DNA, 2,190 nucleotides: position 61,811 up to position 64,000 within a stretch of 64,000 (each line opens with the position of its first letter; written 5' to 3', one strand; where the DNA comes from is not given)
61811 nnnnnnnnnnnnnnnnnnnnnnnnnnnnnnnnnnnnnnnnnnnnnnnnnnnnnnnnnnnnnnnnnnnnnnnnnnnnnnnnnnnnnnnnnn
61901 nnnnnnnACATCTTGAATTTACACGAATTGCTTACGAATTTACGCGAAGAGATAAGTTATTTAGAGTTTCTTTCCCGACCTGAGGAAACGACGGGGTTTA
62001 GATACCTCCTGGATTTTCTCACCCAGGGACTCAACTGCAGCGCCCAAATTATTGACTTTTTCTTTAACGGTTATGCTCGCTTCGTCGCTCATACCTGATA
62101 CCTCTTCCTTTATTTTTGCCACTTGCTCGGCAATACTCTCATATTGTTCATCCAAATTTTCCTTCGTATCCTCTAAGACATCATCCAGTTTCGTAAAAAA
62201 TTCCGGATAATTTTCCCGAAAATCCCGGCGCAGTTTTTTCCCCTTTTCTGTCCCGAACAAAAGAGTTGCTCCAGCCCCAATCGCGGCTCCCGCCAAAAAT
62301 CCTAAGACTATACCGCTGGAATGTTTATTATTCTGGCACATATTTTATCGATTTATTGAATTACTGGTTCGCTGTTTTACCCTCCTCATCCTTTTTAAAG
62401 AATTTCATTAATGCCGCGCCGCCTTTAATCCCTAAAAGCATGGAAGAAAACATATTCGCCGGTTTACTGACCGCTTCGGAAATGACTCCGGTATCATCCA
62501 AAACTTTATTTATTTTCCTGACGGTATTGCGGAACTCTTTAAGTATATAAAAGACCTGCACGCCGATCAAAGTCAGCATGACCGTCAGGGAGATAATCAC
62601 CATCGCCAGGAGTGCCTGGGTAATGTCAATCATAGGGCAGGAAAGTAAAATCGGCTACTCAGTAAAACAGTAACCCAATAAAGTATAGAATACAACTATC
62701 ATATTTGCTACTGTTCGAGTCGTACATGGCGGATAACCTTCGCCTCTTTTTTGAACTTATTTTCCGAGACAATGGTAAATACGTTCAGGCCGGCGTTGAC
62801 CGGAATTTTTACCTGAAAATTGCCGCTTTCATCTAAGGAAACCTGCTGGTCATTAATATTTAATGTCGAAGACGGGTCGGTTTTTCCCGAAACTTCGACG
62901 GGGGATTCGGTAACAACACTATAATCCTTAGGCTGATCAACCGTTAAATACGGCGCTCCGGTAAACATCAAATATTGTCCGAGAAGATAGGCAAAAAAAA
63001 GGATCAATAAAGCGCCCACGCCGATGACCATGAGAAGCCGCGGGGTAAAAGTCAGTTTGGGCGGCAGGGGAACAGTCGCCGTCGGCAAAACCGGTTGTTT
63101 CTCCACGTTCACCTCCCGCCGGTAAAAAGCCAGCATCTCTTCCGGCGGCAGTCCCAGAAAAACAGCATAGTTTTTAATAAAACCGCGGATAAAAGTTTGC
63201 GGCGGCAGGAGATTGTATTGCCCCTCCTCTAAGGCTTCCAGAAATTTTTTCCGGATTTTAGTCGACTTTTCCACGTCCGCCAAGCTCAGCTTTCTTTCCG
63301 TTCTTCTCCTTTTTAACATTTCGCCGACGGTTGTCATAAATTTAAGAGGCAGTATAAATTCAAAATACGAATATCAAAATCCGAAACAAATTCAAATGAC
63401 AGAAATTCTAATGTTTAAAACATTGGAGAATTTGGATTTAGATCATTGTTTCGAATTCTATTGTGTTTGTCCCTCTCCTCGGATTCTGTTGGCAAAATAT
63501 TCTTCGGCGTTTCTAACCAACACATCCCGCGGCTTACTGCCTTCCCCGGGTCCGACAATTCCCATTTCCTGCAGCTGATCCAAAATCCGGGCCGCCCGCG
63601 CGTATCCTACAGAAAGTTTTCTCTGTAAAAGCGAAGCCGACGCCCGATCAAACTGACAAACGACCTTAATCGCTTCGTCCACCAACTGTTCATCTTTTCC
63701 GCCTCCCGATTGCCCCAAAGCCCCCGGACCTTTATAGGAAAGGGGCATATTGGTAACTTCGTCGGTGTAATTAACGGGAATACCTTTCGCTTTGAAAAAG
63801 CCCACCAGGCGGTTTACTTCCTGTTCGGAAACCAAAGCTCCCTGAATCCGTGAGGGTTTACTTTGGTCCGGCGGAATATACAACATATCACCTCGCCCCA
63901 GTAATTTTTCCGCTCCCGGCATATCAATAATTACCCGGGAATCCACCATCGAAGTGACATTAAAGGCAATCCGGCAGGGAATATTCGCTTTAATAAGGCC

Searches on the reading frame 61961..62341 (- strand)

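Call 78: search_protein_families(library=pfam, proteins=[window:61961-62341:-], max_evalue=0.001)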
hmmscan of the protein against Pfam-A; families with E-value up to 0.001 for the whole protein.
window:61961-62341:- (126 aa): 4 families
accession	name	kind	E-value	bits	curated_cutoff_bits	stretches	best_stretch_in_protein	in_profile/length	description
PF12732.12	YtxH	-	1.1e-14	55.1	37.5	1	12-87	1-65/71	YtxH-like protein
PF07889.17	DUF1664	-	5.9e-05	23.5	34.6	1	56-114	64-121/124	Protein of unknown function (DUF1664)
PF24850.1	CC_BshC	-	0.00032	21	27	1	51-106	41-96/159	Bacillithiol biosynthesis BshC, C-terminal coiled-coil domain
PF06009.19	Laminin_II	-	0.00079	19.9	33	1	60-116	26-81/138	Laminin Domain II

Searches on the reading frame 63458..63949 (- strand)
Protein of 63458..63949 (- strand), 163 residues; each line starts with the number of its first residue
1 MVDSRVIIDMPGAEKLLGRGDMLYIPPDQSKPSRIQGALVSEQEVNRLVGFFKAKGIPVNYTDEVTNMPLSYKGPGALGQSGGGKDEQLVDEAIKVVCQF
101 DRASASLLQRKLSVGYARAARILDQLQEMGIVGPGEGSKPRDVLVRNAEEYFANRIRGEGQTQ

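Call 78: search_protein_families(library=pfam, proteins=[window:63458-63949:-], max_evalue=0.001)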
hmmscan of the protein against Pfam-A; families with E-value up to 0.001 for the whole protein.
window:63458-63949:- (163 aa): 1 family
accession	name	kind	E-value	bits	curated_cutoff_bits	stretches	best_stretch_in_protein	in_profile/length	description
PF09397.16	FtsK_gamma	-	2.5e-25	88.4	30.6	1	86-145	3-62/63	Ftsk gamma domain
